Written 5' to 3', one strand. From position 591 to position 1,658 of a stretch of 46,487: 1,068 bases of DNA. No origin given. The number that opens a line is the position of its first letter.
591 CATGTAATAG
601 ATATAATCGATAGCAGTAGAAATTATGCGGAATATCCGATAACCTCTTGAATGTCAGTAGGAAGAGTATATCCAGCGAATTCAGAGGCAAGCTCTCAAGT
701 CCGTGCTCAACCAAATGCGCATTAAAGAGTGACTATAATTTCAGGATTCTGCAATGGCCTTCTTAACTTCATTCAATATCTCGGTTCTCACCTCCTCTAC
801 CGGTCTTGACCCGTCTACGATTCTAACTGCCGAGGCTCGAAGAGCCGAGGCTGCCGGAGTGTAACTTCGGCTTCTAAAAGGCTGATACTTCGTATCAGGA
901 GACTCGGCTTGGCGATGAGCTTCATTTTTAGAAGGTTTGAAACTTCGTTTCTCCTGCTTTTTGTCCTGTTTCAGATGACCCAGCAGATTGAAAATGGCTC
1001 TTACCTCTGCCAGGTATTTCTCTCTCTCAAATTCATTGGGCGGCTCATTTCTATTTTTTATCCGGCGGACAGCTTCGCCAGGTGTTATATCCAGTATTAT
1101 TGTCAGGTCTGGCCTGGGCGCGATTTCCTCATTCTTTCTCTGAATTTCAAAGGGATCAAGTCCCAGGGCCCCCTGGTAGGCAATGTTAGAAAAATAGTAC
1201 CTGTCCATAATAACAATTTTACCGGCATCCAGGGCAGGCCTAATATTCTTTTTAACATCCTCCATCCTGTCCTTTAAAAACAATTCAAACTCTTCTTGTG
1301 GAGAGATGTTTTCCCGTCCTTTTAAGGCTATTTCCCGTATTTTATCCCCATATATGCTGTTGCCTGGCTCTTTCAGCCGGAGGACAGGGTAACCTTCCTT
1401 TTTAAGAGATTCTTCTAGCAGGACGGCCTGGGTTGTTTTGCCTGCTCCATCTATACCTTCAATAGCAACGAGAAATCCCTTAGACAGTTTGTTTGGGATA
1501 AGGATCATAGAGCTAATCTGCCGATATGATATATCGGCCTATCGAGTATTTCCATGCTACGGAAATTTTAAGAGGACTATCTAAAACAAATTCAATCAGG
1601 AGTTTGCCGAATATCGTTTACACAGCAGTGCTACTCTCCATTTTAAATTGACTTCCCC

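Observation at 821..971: Multi-hairpin repeat element inserted in-frame in an essential gene (tmk)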

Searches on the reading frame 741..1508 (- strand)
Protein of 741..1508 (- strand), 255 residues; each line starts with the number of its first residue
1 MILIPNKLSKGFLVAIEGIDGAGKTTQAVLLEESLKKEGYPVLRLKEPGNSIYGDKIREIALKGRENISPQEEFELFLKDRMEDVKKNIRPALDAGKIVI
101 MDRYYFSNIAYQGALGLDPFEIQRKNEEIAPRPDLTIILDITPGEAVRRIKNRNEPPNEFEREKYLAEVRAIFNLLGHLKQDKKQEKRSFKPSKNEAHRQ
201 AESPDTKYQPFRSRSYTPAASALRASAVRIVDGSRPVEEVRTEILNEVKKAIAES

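Call 10: search_solved_structures(query=window:741-1508:-, show_alignments=3)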
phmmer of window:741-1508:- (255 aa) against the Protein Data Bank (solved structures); distinct sequences matched with E-value up to 0.001: 42.
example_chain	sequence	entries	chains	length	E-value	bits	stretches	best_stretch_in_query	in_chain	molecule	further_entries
5xbh_A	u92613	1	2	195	2.1e-27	99.5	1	13-174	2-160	Thymidylate kinase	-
2pbr_A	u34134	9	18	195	9.2e-27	97.4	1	13-175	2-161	Thymidylate kinase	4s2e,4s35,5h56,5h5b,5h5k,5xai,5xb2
5xb5_A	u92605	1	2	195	5.6e-26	94.8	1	13-175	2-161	Thymidylate kinase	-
5x8k_A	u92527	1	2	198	2.1e-25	92.9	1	11-154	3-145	Thymidylate kinase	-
5x7j_A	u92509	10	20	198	2.2e-25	92.8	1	11-154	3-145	Thymidylate kinase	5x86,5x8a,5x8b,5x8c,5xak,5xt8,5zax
5x98_B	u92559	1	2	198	3.4e-25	92.2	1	11-153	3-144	Thymidylate kinase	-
5xal_A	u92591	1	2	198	8.1e-25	91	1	11-154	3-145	Thymidylate kinase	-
5x8v_B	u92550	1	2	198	1.1e-24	90.6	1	11-154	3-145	Thymidylate kinase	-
5x99_A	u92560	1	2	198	1.1e-24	90.5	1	11-154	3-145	Thymidylate kinase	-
5x8j_A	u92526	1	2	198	1.5e-24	90.1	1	11-154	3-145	Thymidylate kinase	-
5x8d_B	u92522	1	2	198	5.6e-24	88.3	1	11-154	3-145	Thymidylate kinase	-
3hjn_A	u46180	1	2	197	2.8e-21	79.4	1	14-176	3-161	Thymidylate kinase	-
9o57_A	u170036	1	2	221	6.5e-19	71.7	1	13-161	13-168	Thymidylate kinase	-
2ccg_A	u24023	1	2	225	2.7e-18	69.7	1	4-165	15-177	THYMIDYLATE KINASE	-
3ld9_A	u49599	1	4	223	3.5e-18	69.3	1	12-153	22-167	Thymidylate kinase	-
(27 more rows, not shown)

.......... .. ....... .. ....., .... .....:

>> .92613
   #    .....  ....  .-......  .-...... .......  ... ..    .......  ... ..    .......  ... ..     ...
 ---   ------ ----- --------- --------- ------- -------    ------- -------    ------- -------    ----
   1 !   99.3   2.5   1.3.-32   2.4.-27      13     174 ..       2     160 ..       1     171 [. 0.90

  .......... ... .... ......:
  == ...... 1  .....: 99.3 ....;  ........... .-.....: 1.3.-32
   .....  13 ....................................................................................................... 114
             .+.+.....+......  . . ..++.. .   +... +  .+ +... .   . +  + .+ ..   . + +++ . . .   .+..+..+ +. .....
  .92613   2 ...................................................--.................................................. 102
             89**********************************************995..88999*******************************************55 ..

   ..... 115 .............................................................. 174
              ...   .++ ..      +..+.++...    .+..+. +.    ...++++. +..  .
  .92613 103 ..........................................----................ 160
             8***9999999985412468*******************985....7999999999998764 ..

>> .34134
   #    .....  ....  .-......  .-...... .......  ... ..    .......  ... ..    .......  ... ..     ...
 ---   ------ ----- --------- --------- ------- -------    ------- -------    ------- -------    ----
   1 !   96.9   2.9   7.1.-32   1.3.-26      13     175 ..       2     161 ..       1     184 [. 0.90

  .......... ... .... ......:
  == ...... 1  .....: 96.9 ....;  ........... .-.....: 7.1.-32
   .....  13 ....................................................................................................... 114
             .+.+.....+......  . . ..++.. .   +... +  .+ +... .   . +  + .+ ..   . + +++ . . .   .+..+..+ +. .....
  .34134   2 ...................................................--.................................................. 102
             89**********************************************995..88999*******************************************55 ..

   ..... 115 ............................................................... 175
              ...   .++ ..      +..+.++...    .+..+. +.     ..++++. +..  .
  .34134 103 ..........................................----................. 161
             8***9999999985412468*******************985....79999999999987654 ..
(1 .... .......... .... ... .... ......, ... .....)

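Call 11: search_protein_families(library=pfam, proteins=[window:741-1508:-])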
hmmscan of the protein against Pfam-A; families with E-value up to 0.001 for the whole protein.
window:741-1508:- (255 aa): 5 families
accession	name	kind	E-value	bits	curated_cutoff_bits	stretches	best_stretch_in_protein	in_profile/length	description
PF02223.23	Thymidylate_kin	-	5.6e-47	160.3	27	1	16-180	1-165/185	Thymidylate kinase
PF13521.12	AAA_28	-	7.5e-08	33.2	27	1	14-164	2-139/164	AAA domain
PF13238.12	AAA_18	-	2.3e-06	28.5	29.4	1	14-160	1-118/128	AAA domain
PF01712.25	dNK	-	8.7e-05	22.8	27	0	15-171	2-161/203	Deoxynucleoside kinase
PF13207.12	AAA_17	-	0.00053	20.7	27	0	18-153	2-122/136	AAA domain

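Call 12: find_homologous_proteins(query=window:741-1508:-)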
Query window:741-1508:- (255 aa): 1845 proteins with E <= 0.001 among 5273 candidates; the best 120 are listed.
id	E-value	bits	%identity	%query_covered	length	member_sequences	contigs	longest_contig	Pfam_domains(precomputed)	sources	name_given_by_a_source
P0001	1.0e-159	547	100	100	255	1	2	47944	PF02223.24,PF13521.13,PF13238.13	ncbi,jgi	-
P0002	2.6e-60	222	63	65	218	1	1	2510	PF02223.24,PF13521.13,PF01712.26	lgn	-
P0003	5.3e-60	221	64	65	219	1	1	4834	PF02223.24,PF13521.13,PF13238.13,PF01712.26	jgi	-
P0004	8.0e-60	220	64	65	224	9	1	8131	PF02223.24,PF13521.13,PF13238.13,PF01712.26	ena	-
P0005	5.0e-58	215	63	64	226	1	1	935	PF02223.24,PF01712.26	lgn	-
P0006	1.3e-57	213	59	65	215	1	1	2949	PF02223.24,PF13521.13,PF01712.26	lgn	-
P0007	1.6e-57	213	60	65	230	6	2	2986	PF02223.24,PF13521.13,PF13207.13,PF01712.26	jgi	jgi:dTMP kinase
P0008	1.8e-57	213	60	65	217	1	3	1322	PF02223.24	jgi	jgi:dTMP kinase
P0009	2.0e-57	213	61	65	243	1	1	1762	PF02223.24,PF13521.13,PF13207.13,PF13238.13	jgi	jgi:dTMP kinase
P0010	2.8e-57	212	64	65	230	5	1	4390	PF02223.24,PF01712.26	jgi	jgi:dTMP kinase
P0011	3.4e-57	212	61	65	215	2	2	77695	PF02223.24,PF13238.13,PF20720.4,PF01712.26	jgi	jgi:dTMP kinase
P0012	6.2e-57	211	63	65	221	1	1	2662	PF02223.24,PF13521.13,PF01712.26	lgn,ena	-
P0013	9.8e-57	210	60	65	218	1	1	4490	PF02223.24,PF01712.26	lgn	-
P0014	1.3e-56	210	63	65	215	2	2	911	PF02223.24,PF01202.29,PF13238.13,PF01712.26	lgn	-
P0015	2.2e-56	209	59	68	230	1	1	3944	PF02223.24,PF13521.13,PF01712.26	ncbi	-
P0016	3.5e-56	208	47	95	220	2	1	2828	PF02223.24,PF13521.13,PF08433.17,PF13238.13,PF01712.26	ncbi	-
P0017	3.6e-56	208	49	94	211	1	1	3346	PF02223.24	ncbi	-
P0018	4.6e-56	208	61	65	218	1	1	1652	PF02223.24,PF01712.26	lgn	-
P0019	5.5e-56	208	59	67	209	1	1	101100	PF02223.24,PF13521.13,PF01712.26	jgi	jgi:dTMP kinase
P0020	1.4e-55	207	58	65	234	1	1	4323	PF02223.24,PF13521.13,PF01712.26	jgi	jgi:dTMP kinase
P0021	1.4e-55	207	60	69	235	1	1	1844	PF02223.24,PF13521.13,PF01712.26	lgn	-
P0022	1.5e-55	206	61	65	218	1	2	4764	PF02223.24,PF13521.13,PF01712.26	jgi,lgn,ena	jgi:dTMP kinase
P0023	1.5e-55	206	58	65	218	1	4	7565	PF02223.24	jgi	jgi:dTMP kinase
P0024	1.6e-55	206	61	65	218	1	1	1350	PF02223.24,PF01712.26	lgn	-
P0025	2.7e-55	206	59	68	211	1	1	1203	PF02223.24,PF13521.13,PF13238.13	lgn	-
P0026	2.8e-55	206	61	65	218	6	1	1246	PF02223.24,PF01712.26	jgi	-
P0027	2.8e-55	206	59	68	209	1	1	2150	PF02223.24,PF13521.13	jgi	jgi:dTMP kinase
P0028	3.3e-55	205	60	65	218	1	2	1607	PF02223.24,PF13521.13,PF13238.13,PF20720.4,PF01712.26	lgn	-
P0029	4.3e-55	205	47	94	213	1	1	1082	PF02223.24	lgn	-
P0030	4.8e-55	205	58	65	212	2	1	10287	PF02223.24,PF13521.13,PF01712.26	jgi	jgi:dTMP kinase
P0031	5.1e-55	205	60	66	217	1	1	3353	PF02223.24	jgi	jgi:dTMP kinase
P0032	5.2e-55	205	59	65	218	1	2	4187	PF02223.24,PF01712.26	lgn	-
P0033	5.8e-55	205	47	97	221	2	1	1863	PF02223.24,PF13521.13,PF13207.13,PF13238.13,PF01712.26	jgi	-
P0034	6.3e-55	204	57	65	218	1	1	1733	PF02223.24,PF01712.26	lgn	-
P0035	7.1e-55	204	60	64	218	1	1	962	PF02223.24,PF13521.13,PF01712.26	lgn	-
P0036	7.3e-55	204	60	65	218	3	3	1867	PF02223.24,PF13521.13,PF01712.26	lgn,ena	-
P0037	7.4e-55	204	58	65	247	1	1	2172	PF02223.24,PF13521.13,PF13207.13,PF13238.13,PF20720.4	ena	-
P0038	9.1e-55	204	60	65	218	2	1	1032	PF02223.24,PF01712.26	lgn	-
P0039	1.1e-54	204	44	97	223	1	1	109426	PF02223.24,PF13521.13,PF13207.13,PF13401.13,PF01712.26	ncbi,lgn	-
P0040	1.2e-54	203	59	68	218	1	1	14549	PF02223.24,PF01712.26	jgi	jgi:dTMP kinase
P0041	1.5e-54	203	59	65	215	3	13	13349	PF02223.24,PF13521.13,PF01712.26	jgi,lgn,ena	jgi:dTMP kinase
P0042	1.8e-54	203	46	95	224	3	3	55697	PF02223.24,PF13521.13,PF13238.13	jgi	-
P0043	2.5e-54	202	61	66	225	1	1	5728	PF02223.24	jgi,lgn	-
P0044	2.9e-54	202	60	65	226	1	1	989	PF02223.24,PF13238.13,PF01712.26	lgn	-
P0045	3.4e-54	202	61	65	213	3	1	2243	PF02223.24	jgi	-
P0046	3.8e-54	202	57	65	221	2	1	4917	PF02223.24,PF13521.13,PF01712.26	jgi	-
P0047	4.6e-54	202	45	97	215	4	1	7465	PF02223.24,PF13521.13,PF20720.4,PF01712.26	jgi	jgi:dTMP kinase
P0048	4.9e-54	201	60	65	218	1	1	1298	PF02223.24,PF13521.13,PF13238.13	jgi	jgi:dTMP kinase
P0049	5.4e-54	201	58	65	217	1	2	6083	PF02223.24,PF01712.26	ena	-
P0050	6.1e-54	201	48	93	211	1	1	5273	PF02223.24,PF13238.13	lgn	-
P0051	6.1e-54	201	60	65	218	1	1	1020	PF02223.24,PF01712.26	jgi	-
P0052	7.3e-54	201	56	68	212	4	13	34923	PF02223.24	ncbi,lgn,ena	ncbi:MAG: dTMP kinase [Candidatus Methylomirabilales bacterium]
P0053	8.4e-54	201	58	65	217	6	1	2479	PF02223.24,PF01712.26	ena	-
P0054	1.1e-53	200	57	67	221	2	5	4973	PF02223.24,PF13521.13,PF01712.26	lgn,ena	-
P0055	1.1e-53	200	57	65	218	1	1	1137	PF02223.24,PF13238.13,PF01712.26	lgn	-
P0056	1.4e-53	200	45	99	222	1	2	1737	PF02223.24,PF01712.26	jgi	-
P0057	1.7e-53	200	61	64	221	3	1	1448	PF02223.24,PF01712.26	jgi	-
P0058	1.8e-53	200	59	65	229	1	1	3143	PF02223.24,PF13238.13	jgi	jgi:dTMP kinase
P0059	1.8e-53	200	44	97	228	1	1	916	PF02223.24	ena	-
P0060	1.8e-53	200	60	63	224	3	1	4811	PF02223.24,PF13521.13,PF13238.13,PF01712.26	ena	-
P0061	2.0e-53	199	56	66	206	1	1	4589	PF02223.24,PF13521.13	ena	-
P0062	2.0e-53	199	56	71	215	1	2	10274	PF02223.24,PF01712.26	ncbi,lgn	ncbi:MAG: dTMP kinase [Nitrospirota bacterium]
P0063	2.0e-53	199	59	65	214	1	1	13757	PF02223.24,PF13521.13,PF01712.26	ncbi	-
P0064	2.3e-53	199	55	68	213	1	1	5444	PF02223.24,PF13521.13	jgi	-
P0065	2.7e-53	199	45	98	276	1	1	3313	PF02223.24,PF13521.13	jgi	-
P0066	3.0e-53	199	58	65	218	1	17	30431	PF02223.24,PF01712.26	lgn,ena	-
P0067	3.1e-53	199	57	65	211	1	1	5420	PF02223.24,PF13521.13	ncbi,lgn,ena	-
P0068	3.2e-53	199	60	64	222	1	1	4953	PF02223.24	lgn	-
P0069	3.4e-53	199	60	65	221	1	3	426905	PF02223.24,PF13521.13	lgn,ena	-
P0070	4.0e-53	198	60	66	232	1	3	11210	PF02223.24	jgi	-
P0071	4.0e-53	198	56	68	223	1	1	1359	PF02223.24,PF13521.13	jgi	jgi:dTMP kinase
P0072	4.5e-53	198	47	94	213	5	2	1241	PF02223.24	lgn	-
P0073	4.5e-53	198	57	65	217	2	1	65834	PF02223.24,PF13521.13,PF13207.13,PF01712.26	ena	-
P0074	6.2e-53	198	56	66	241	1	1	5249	PF02223.24,PF13521.13,PF01712.26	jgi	jgi:dTMP kinase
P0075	7.4e-53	198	54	68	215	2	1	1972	PF02223.24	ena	-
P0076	7.5e-53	198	56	67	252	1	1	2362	PF02223.24,PF13521.13,PF01712.26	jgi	jgi:dTMP kinase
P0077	8.1e-53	197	57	65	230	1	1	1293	PF02223.24,PF01712.26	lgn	-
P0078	8.2e-53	197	58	65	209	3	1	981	PF02223.24,PF13521.13,PF13238.13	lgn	-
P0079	8.2e-53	197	57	65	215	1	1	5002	PF02223.24,PF13521.13,PF01712.26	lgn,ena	-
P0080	8.7e-53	197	43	97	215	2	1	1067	PF02223.24,PF13521.13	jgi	jgi:dTMP kinase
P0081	9.6e-53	197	58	65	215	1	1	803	PF02223.24,PF13521.13,PF13238.13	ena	-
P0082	1.1e-52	197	58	65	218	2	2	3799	PF02223.24,PF01712.26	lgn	-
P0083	1.2e-52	197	57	66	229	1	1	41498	PF02223.24,PF01712.26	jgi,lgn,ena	-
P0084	1.2e-52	197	45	96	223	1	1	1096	PF02223.24,PF13521.13,PF13207.13,PF01712.26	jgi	jgi:dTMP kinase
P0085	1.2e-52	197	56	68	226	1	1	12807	PF02223.24,PF13521.13,PF01712.26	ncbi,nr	ncbi:putative thymidylate kinase [uncultured archaeon]|nr:putative thymidylate kinase [uncultured ar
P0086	1.2e-52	197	43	97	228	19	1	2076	PF02223.24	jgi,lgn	-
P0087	1.3e-52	197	61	64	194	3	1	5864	PF02223.24,PF13521.13,PF13238.13,PF01712.26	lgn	-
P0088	1.3e-52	197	55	65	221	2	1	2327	PF02223.24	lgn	-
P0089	1.4e-52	197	56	65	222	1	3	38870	PF02223.24,PF20720.4,PF01712.26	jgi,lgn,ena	jgi:dTMP kinase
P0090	1.6e-52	197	57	65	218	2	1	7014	PF02223.24,PF13238.13,PF01712.26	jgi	-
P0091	1.7e-52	196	64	64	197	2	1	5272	PF03976.21,PF02223.24,PF13521.13,PF13238.13,PF01712.26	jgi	-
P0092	1.7e-52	196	50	80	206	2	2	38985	PF02223.24,PF13521.13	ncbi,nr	ncbi:MAG: dTMP kinase [Deltaproteobacteria bacterium]|nr:dTMP kinase [Deltaproteobacteria bacterium]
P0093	2.0e-52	196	57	67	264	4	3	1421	PF02223.24,PF13238.13,PF20720.4,PF01712.26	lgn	-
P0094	2.1e-52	196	60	64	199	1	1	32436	PF03976.21,PF02223.24,PF13521.13,PF08433.17,PF13238.13,PF01712.26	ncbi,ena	-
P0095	2.5e-52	196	58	65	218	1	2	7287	PF02223.24,PF01712.26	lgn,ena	-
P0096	2.5e-52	196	58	65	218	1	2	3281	PF02223.24,PF01712.26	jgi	-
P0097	2.7e-52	196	57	65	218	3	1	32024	PF03976.21,PF02223.24,PF13207.13,PF20720.4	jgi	-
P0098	2.7e-52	196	55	65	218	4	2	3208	PF02223.24,PF01712.26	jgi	-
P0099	2.7e-52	196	57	65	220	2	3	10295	PF02223.24,PF13521.13,PF13238.13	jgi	-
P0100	2.8e-52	196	58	68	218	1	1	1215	PF02223.24,PF13521.13,PF13207.13,PF01712.26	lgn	-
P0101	3.0e-52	196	59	65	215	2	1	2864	PF02223.24,PF13521.13,PF13207.13,PF01712.26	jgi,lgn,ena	-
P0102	3.1e-52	196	57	65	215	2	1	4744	PF02223.24,PF13521.13,PF01712.26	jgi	-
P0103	3.2e-52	196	45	96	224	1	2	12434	PF02223.24,PF13521.13,PF01712.26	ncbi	-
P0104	3.3e-52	195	59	65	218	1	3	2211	PF02223.24,PF13521.13,PF13238.13,PF01712.26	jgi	jgi:dTMP kinase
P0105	3.3e-52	195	55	65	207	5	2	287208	PF02223.24,PF13521.13,PF13238.13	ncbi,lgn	-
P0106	4.0e-52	195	56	65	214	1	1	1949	PF02223.24,PF13521.13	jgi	jgi:dTMP kinase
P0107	4.1e-52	195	43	97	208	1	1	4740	PF03976.21,PF02223.24,PF13521.13,PF01712.26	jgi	-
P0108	4.5e-52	195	58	65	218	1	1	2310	PF02223.24,PF13521.13,PF01712.26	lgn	-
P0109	4.6e-52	195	44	97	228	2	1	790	PF02223.24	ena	-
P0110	5.0e-52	195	57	68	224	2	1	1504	PF02223.24,PF13521.13,PF13401.13,PF01712.26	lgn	-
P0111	5.1e-52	195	44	98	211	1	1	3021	PF02223.24,PF20720.4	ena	-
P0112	5.2e-52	195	64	64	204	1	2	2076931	PF02223.24,PF13521.13,PF13238.13,PF01712.26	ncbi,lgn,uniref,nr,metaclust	ncbi:thymidylate kinase [Archaeoglobus sulfaticallidus PM70-1]|uniref:Probable thymidylate kinase n=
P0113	5.5e-52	195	56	65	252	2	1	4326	PF02223.24,PF01712.26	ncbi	-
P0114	5.5e-52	195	57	68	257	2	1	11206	PF02223.24,PF13521.13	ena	-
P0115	5.8e-52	195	42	97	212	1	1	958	PF02223.24,PF13238.13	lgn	-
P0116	6.1e-52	195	58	66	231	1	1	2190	PF02223.24,PF13521.13,PF13207.13,PF01712.26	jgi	jgi:dTMP kinase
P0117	6.1e-52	195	60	66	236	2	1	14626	PF02223.24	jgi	jgi:dTMP kinase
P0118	6.1e-52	195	57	65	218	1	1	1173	PF02223.24,PF20720.4,PF01712.26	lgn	-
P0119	6.2e-52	195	58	65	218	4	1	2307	PF02223.24,PF13521.13,PF01712.26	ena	-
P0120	6.3e-52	195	44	97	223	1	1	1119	PF02223.24,PF13521.13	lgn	-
